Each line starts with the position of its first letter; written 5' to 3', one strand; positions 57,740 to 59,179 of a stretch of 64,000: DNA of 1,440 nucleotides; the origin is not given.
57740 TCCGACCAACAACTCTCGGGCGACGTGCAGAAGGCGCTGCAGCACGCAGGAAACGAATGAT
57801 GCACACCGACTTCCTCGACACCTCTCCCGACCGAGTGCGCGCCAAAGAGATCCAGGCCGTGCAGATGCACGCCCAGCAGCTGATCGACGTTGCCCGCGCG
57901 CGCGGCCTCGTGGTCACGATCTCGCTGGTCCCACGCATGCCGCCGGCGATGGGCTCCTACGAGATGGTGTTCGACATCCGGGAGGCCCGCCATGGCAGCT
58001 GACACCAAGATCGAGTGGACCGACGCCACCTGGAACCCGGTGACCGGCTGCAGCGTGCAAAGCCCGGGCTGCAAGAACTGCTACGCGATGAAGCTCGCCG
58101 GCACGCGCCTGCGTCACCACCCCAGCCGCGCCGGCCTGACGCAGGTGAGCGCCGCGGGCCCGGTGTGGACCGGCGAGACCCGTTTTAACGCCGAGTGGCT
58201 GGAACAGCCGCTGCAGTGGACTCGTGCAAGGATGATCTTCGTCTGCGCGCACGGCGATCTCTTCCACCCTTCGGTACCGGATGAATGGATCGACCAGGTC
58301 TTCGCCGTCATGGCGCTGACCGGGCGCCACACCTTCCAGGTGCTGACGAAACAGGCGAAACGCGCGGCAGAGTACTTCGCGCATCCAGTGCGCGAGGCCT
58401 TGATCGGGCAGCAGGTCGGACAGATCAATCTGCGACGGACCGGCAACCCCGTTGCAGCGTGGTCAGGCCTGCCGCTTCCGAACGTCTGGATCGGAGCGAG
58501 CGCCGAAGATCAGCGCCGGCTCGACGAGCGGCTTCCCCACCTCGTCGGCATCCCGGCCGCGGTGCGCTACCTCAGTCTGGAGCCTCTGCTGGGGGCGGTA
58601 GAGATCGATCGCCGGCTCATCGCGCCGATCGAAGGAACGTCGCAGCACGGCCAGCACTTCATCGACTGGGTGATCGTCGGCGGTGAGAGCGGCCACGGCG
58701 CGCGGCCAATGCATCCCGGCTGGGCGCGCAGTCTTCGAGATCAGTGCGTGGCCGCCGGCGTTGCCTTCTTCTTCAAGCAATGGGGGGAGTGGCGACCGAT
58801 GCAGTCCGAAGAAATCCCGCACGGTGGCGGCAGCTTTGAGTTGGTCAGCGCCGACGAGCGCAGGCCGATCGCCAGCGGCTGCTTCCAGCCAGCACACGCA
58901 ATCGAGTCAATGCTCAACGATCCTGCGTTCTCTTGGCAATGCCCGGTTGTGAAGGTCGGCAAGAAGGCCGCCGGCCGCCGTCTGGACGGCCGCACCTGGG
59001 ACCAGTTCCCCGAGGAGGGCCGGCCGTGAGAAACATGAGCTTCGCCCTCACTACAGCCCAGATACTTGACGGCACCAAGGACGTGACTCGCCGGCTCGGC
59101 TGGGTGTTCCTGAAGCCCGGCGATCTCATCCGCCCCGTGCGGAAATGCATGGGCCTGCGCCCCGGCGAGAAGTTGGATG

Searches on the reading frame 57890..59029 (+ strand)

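Call 12: search_protein_families(library=phrogs, proteins=[window:57890-59029:+])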
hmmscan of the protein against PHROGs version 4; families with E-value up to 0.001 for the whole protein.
window:57890-59029:+ (379 aa): 1 family
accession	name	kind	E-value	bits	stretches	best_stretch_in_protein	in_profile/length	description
phrog_2045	-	unknown function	2.2e-109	366.5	1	35-376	1-286/299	-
